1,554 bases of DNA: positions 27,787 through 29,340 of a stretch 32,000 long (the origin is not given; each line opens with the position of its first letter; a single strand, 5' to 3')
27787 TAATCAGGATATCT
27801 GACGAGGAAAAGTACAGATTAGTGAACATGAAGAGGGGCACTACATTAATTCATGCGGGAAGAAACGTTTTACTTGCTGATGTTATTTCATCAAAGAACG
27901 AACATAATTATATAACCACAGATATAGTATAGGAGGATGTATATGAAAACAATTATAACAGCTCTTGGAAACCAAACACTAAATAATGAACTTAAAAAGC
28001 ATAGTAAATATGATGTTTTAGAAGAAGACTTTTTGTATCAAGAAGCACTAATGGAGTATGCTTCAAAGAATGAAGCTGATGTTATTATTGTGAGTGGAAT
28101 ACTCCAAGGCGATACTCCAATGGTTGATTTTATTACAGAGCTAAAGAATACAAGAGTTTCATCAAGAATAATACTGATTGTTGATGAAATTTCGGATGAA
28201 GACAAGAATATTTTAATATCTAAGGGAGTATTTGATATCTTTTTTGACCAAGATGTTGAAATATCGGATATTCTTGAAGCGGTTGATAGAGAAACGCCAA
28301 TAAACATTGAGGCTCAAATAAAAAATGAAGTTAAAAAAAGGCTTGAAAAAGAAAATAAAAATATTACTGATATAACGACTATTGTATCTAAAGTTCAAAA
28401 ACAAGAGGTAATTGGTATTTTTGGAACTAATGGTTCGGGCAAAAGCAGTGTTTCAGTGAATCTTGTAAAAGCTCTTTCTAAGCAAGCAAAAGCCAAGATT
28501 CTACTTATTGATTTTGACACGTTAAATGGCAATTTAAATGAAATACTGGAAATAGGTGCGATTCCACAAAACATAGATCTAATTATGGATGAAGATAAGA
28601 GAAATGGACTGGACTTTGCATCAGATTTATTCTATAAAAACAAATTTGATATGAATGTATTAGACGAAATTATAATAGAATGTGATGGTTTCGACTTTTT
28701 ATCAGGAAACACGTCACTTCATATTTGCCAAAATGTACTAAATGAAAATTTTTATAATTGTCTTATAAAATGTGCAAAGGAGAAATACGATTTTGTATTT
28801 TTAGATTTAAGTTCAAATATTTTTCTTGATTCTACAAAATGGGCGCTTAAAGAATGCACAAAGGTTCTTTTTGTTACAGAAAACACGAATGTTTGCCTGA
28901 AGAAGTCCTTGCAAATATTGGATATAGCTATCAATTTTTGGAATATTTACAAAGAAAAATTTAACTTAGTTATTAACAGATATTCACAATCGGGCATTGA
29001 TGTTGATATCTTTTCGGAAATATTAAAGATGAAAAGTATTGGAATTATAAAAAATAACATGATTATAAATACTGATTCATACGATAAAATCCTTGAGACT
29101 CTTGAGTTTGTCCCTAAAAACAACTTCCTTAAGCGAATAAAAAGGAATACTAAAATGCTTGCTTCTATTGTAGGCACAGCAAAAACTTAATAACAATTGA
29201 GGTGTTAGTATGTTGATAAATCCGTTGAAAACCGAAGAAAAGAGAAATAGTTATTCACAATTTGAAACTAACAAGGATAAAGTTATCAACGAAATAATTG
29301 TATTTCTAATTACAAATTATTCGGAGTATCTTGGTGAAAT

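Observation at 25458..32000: Single-promoter locus combining a VirB4-type conjugation ATPase with a Tad-pilus motor (TadZ-like, CpaF/TadA-like, TadB-like)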

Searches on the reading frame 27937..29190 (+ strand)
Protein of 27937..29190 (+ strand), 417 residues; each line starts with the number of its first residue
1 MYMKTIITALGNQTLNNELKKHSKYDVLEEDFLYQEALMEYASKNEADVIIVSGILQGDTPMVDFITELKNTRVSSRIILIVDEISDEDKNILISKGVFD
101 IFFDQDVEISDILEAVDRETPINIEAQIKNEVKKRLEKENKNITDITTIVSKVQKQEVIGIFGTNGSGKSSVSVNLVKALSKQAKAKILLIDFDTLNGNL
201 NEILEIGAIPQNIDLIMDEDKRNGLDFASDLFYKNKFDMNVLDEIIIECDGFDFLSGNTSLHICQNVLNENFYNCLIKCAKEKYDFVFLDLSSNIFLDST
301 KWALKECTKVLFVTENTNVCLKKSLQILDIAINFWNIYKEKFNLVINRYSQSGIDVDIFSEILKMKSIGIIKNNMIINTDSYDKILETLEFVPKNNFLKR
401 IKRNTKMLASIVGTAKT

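Call 3: search_protein_families(library=pfam, proteins=[window:27937-29190:+], max_evalue=0.1)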
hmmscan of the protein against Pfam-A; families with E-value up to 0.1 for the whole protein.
window:27937-29190:+ (417 aa): 15 families
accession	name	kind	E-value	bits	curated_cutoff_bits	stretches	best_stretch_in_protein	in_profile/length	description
PF01656.29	CbiA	-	1.3e-07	32.1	25.4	1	165-406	8-114/125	CobQ/CobB/MinD/ParA nucleotide binding domain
PF00448.28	SRP54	-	5e-07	30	22.7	1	157-248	2-90/196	SRP54-type protein, GTPase domain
PF00005.33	ABC_tran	-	0.00032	21.7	25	1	151-191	6-45/137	ABC transporter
PF13238.12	AAA_18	-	0.0024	18.8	29.4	1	159-220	1-54/128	AAA domain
PF01935.23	DUF87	-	0.0035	17.9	23.2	1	159-193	26-60/220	Helicase HerA, central domain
PF00142.24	Fer4_NifH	-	0.0044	17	25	1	159-224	3-67/271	4Fe-4S iron sulfur cluster binding proteins, NifH/frxC family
PF00485.24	PRK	-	0.0056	16.9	22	1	158-188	1-33/196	Phosphoribulokinase / Uridine kinase family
PF13245.12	AAA_19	-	0.0077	16.9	25.1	0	149-191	4-47/134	AAA domain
PF01637.24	ATPase_2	-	0.0082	16.4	33.2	0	142-194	7-58/225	ATPase domain predominantly from Archaea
PF10609.15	ParA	-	0.016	15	27.1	1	163-208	11-55/246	NUBPL iron-transfer P-loop NTPase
PF25199.1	nSTAND_NTPase5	-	0.017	15.4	34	0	128-217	14-102/145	Novel STAND NTPase 5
PF20703.3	nSTAND1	-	0.027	14.5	27.1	1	145-181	22-59/379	Novel STAND NTPase 1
PF01583.26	APS_kinase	-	0.029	14.8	21.1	1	158-204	4-49/152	Adenylylsulphate kinase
PF18766.7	SWI2_SNF2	-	0.073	13.2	26.7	1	147-191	7-54/221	SWI2/SNF2 ATPase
PF13173.12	AAA_14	-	0.095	13.1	27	0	156-200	2-44/129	AAA domain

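Call 12: search_protein_families(library=ncbifam, proteins=[window:27937-29190:+], max_evalue=0.01)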
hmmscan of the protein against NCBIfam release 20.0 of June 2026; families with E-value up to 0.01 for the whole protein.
window:27937-29190:+ (417 aa): 31 families (the best 25 are shown)
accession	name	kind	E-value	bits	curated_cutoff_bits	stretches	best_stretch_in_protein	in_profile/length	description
TIGR03018.1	pepcterm_TyrKin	hypoth_equivalog_domain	8.1e-06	25.3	230.65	1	144-220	23-100/207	XrtA-associated tyrosine autokinase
TIGR00959.1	ffh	equivalog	1.1e-05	24.5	473.2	0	150-247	93-188/428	signal recognition particle protein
TIGR00064.1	ftsY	equivalog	2.9e-05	23.4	260.7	1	105-221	23-143/279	signal recognition particle-docking protein FtsY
TIGR04520.1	ECF_ATPase_1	equivalog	4.4e-05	23.1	315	1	141-212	13-85/269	energy-coupling factor transporter ATPase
NF045497.1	IsobCoAmut_IcmF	equivalog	0.00015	19.7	1500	1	113-192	149-227/1076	fused isobutyryl-CoA mutase/GTPase IcmF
TIGR04406.1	LPS_export_lptB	equivalog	0.00016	21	240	1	134-202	5-72/239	LPS export ABC transporter ATP-binding protein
TIGR04521.1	ECF_ATPase_2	equivalog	0.00021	20.5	330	1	142-195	17-69/279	energy-coupling factor transporter ATPase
NF047930.1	ABC_ATP_B6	equivalog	0.00023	19.9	670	1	44-185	184-319/510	putative B6 ABC transporter ATP-binding protein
TIGR03375.1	type_I_sec_LssB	subfamily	0.00024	19.5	693.1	1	140-217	477-554/696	type I secretion system permease/ATPase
NF006743.0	PRK09270.1-2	equivalog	0.00032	19.8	227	1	140-189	12-61/217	nucleoside/nucleotide kinase family protein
TIGR03740.1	galliderm_ABC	subfamily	0.00036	20.3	309.75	1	134-209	4-75/223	lantibiotic protection ABC transporter ATP-binding subunit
TIGR03522.1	GldA_ABC_ATP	equivalog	0.00038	20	402.6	1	144-235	16-106/301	gliding motility-associated ABC transporter ATP-binding subunit GldA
TIGR01842.1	type_I_sec_PrtD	subfamily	0.00065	18.4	510.15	1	141-217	329-405/544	type I secretion system permease/ATPase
TIGR02142.1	modC_ABC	equivalog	0.00066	19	285.05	1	149-191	16-57/353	molybdenum ABC transporter ATP-binding protein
NF041546.1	ParA_partition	equivalog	0.00074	19.1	180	0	166-195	10-38/203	ParA family partition ATPase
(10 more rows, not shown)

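Call 13: search_protein_families(library=padloc, proteins=[window:27937-29190:+], max_evalue=0.01)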
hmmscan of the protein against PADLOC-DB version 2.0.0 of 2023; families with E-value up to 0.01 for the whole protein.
window:27937-29190:+ (417 aa): 5 families
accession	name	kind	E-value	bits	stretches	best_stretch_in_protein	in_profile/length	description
PDLC04140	mad8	-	2.9e-06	25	1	150-203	21-70/314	mads_8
PDLC02335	AbiLi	-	0.00082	16.5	1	144-337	71-171/326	AbiLi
PDLC04148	HEC-03B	-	0.0012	16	1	153-209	18-71/458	-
PDLC02361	PifA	-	0.0014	15.2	1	156-194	40-78/720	PifA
PDLC04100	HerA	-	0.0046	13.7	1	117-199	125-203/580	-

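Call 27: search_solved_structures(query=window:27937-29190:+, max_evalue=1)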
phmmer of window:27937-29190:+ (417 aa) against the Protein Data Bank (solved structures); distinct sequences matched with E-value up to 1: 21.
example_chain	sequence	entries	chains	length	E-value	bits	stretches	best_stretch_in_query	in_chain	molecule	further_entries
1g3q_A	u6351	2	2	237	1.9e-06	30.6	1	161-384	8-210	CELL DIVISION INHIBITOR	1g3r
1ion_A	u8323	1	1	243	4.9e-05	25.9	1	161-385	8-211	PROBABLE CELL DIVISION INHIBITOR MIND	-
4ak9_A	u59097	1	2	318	0.02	17.3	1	126-220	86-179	CPFTSY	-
5l3r_A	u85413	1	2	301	0.054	15.9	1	37-95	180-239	Signal recognition particle 54 kDa protein, chloroplastic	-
3b9q_A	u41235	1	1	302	0.087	15.2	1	125-227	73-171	Chloroplast SRP receptor homolog, alpha subunit CPFTSY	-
8rix_A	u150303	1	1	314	0.095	15.1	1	124-227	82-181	Cell division protein FtsY homolog, chloroplastic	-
5l3r_B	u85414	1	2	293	0.1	15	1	124-229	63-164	Cell division protein FtsY homolog, chloroplastic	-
23vk_A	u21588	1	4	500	0.12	14.8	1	143-216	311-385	adenylyl-sulfate kinase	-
2og2_A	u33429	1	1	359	0.12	14.7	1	124-226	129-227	Putative signal recognition particle receptor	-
4yms_J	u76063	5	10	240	0.16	14.3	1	147-214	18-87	ABC-type polar amino acid transport system, ATPase component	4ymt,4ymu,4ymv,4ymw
6uk1_A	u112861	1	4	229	0.31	13.4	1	135-227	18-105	Cystic fibrosis transmembrane conductance regulator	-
5x7k_A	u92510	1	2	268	0.33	13.3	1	151-224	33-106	Lipase B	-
4rz2_A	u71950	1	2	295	0.43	13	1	161-204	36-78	Site-determining protein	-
2ynm_A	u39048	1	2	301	0.43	12.9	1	157-220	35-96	LIGHT-INDEPENDENT PROTOCHLOROPHYLLIDE REDUCTASE IRON-SULFUR ATP-BINDING PROTEIN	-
6z0p_A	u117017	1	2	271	0.47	12.8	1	155-219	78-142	BceF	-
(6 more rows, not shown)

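Call 57: search_solved_structures(query=A5, max_evalue=0.1)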
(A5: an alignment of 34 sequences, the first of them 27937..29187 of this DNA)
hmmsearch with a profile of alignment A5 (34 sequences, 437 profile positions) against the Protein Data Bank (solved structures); distinct sequences matched with E-value up to 0.1: 214 (the best 60 are shown).
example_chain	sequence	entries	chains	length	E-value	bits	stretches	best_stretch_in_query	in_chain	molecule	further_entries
3ea0_A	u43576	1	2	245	7.6e-14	54.4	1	185-422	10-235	ATPase, ParA family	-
4v03_A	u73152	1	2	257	1.8e-13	53.2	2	181-231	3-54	SITE-DETERMINING PROTEIN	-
1ion_A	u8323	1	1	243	1.8e-13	53.1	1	182-346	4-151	PROBABLE CELL DIVISION INHIBITOR MIND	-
1g3q_A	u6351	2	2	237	3.6e-12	48.9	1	184-346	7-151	CELL DIVISION INHIBITOR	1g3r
4v02_A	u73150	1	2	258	7.1e-12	47.9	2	181-231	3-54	SITE-DETERMINING PROTEIN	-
6iub_A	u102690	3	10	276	6.7e-09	38.1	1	177-353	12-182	SpoOJ regulator (Soj)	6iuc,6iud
3bfv_A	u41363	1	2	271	7e-09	38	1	157-351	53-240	Membrane protein CapA1, Protein tyrosine kinase,Protein tyrosine kinase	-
3la6_A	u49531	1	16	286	7.8e-09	37.9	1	175-313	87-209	Tyrosine-protein kinase wzc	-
4jmp_A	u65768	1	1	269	1.4e-08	37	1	169-351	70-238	C-terminal fragment of CapA, Protein tyrosine kinase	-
3cio_A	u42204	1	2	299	1.9e-08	36.6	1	170-313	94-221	Tyrosine-protein kinase etk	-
6z0p_A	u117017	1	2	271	2e-08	36.6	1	175-243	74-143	BceF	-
4rz2_A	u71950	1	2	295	3.2e-08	35.9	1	175-229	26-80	Site-determining protein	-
9xgv_A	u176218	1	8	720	5.3e-08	35.2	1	175-313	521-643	Tyrosine-protein kinase wzc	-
9r62_I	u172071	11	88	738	6e-08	35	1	176-313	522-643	Tyrosine-protein kinase wzc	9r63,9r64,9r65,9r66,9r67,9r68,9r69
1hyq_A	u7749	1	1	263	1e-07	34.2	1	182-397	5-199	CELL DIVISION INHIBITOR (MIND-1)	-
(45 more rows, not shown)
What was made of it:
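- On TadZ/CpaE: The best sequence matches are MinD and ParA (calls 12, 27, 57).
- Checked: ORF3: CbiA/MinD-type P-loop (calls 3, 27, 57).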

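Call 60: find_homologous_proteins(query=window:27937-29190:+)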
Query window:27937-29190:+ (417 aa): 278 proteins with E <= 0.001 among 8000 candidates; the best 120 are listed.
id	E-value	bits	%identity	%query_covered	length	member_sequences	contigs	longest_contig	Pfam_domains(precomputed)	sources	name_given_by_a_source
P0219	3.1e-260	881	100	100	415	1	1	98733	PF01656.30,PF00448.29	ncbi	-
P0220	7.1e-212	722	77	100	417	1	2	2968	PF01656.30,PF00448.29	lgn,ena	-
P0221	1.1e-195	668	73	100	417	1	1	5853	PF01656.30,PF00448.29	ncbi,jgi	jgi:MinD-like ATPase involved in chromosome partitioning or flagellar assembly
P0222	1.7e-171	589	66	99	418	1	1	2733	PF01656.30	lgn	-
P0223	2.9e-165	568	62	100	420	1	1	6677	PF01656.30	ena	-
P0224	9.5e-165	567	65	99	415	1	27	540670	PF01656.30,PF00448.29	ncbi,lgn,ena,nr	ncbi:MAG: hypothetical protein IKI57_04215 [Clostridia bacterium]|nr:hypothetical protein [Clostridi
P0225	2.2e-164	565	63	100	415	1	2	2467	PF25199.2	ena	-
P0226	3.5e-164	565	62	98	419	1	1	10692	PF01656.30,PF00448.29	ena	-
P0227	4.2e-163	561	61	99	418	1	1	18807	PF01656.30,PF13614.13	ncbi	-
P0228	1.6e-162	559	61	100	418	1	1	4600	PF01656.30,PF01935.24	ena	-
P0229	1.3e-161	556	60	99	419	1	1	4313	PF01656.30,PF01935.24,PF13614.13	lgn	-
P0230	2.5e-161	555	61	99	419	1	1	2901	PF01656.30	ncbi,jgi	jgi:MinD-like ATPase involved in chromosome partitioning or flagellar assembly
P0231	2.9e-161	555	63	98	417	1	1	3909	-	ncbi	-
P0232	8.1e-161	554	62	99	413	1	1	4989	PF01656.30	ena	-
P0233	2.6e-160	552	60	98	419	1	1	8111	PF01656.30,PF01935.24,PF13614.13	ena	-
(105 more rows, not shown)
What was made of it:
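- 27943..29190 (+): ORF3: receiver-like domain plus a MinD/ParA-family ATPase, i.e. a TadZ/CpaE-like architecture. Response_reg Pfam hits in some homologues (call 60).
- On TadZ/CpaE: Some homologues have Response_reg hits (call 60).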

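Call 74: predict_structure(alignment_id=A6)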
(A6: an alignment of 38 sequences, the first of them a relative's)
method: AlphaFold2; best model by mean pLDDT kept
length: 415 residues; sequences in the alignment: 38
mean_pLDDT: 82.1   pTM: 0.59
mean pLDDT of the five models: 82.1, 80.4, 80.3, 79.0, 78.5
residues with pLDDT >= 90: 178; 70-90: 154; 50-70: 53; < 50: 30
segments of 3 or more residues with pLDDT < 50: 136-151, 397-405, 413-415
pLDDT, mean of each block of 10 residues (from residue 1): 86 87 86 89 91 86 91 90 87 88 88 77 60 51 34 80 93 94 90 82 83 60 84 86 90 74 68 91 93 86 94 97 96 92 95 96 95 90 82 51 51 45
secondary structure, 60 per line:
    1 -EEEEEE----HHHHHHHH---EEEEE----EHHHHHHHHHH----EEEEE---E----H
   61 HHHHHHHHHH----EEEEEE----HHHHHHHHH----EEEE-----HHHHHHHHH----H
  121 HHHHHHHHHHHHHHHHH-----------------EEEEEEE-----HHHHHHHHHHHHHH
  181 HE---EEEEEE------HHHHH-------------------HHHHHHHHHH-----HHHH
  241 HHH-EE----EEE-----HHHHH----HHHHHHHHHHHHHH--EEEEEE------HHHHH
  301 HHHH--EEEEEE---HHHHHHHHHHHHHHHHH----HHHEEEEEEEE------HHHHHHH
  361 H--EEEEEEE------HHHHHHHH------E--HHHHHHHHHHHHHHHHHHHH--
elements in order: E2-7 H12-19 E23-27 H33-42 E47-51 H60-70 E75-80 H85-93 E98-101 H107-115 H120-137 E155-161 H167-181 E186-191 H198-202 H222-231 H237-243 E251-253 H259-263 H268-281 E284-289 H296-304 E307-312 H316-332 E340-347 H354-361 E364-370 H377-384 H394-413
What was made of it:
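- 27943..29190 (+): AlphaFold2 pLDDT 82, with a (beta-alpha)5 domain at residues 1-115 and an ATPase domain at 155-385 (call 74).
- On TadZ/CpaE: The AlphaFold2 model has a (beta-alpha)5 domain plus an ATPase (call 74).
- Checked: The AlphaFold2 model (pLDDT 82) has an N-terminal (beta-alpha)5 receiver-like domain (call 74).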

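Call 77: fold_search(model_id=the predicted structure, library=pdb)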
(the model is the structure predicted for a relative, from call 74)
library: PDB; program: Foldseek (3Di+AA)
matches with E <= 10: 1604; with E <= 0.001: 277
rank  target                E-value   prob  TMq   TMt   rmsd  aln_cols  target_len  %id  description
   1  3ea0_B                1.0e-09  1.00  0.43  0.71   5.5       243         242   18  Crystal Structure of ParA Family ATPase from Chlorobium tepidum TLS (released 2008-09-23)
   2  3ea0_A                2.6e-09  1.00  0.43  0.71   5.6       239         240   18  Crystal Structure of ParA Family ATPase from Chlorobium tepidum TLS (released 2008-09-23)
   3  3fkq                  1.2e-08  1.00  0.43  0.50  16.6       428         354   13  Crystal structure of NtrC-like two-domain protein (RER070207001320) from Eubacterium rectale at 2.10 A resolution (released 2009-01-06)
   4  4v03_B                2.7e-08  1.00  0.40  0.67   4.9       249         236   19  MinD cell division protein, Aquifex aeolicus (released 2015-01-14)
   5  6riq_C                2.8e-08  1.00  0.44  0.68   4.2       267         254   14  MinCD filament from Pseudomonas aeruginosa (released 2019-06-19)
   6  4v02_A                5.4e-08  1.00  0.41  0.66   4.1       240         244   20  MinC:MinD cell division protein complex, Aquifex aeolicus (released 2015-01-14)
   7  4v02_B                5.4e-08  1.00  0.40  0.66   4.3       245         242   20  MinC:MinD cell division protein complex, Aquifex aeolicus (released 2015-01-14)
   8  4v03_A                6.8e-08  1.00  0.40  0.67   5.0       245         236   19  MinD cell division protein, Aquifex aeolicus (released 2015-01-14)
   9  1ion                  1.5e-07  1.00  0.39  0.63   6.0       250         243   18  THE SEPTUM SITE-DETERMINING PROTEIN MIND COMPLEXED WITH MG-ADP FROM PYROCOCCUS HORIKOSHII OT3 (released 2001-09-26)
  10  1hyq                  1.7e-07  1.00  0.41  0.70   4.7       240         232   20  MIND BACTERIAL CELL DIVISION REGULATOR FROM A. FULGIDUS (released 2001-03-14)
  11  5tvk_B                2.0e-07  1.00  0.41  0.66   8.5       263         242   21  Crystal Structure of putative plasmid partition protein (BB_S35) from Borrelia burgdorferi B31 bound to AMPPNP (released 2016-11-23)
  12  3r9i_B                2.7e-07  1.00  0.41  0.64   5.3       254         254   18  2.6A resolution structure of MinD complexed with MinE (12-31) peptide (released 2011-08-17)
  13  1g3q                  3.5e-07  1.00  0.37  0.62   6.5       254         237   18  CRYSTAL STRUCTURE ANALYSIS OF PYROCOCCUS FURIOSUS CELL DIVISION ATPASE MIND (released 2001-04-21)
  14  8p53_A                4.1e-07  1.00  0.42  0.63   5.1       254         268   16  Cryo-EM structure of the c-di-GMP-free FleQ-FleN master regulator complex of P. aeruginosa (released 2023-12-13)
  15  4rz2_A                5.2e-07  1.00  0.41  0.63   4.9       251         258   18  Crystal structure of the MinD-like ATPase FlhG (released 2015-03-04)
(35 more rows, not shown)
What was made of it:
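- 27943..29190 (+): Foldseek: 3EA0 at 1e-9, 3FKQ (TadZ) at 1.2e-8 over both domains, MinD about 3e-8 (call 77).
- On TadZ/CpaE: Foldseek matches TadZ 3FKQ at 1.2e-8 over 428 columns (call 77).
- Closest known: Tad/Flp. Same: ORF3 has the two-domain TadZ fold (call 77).
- Checked: Foldseek matches the two-domain TadZ structure 3FKQ at 1.2e-8 (call 77).
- ORF3 resembles MinD in sequence and fold (calls 27, 57, 77).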
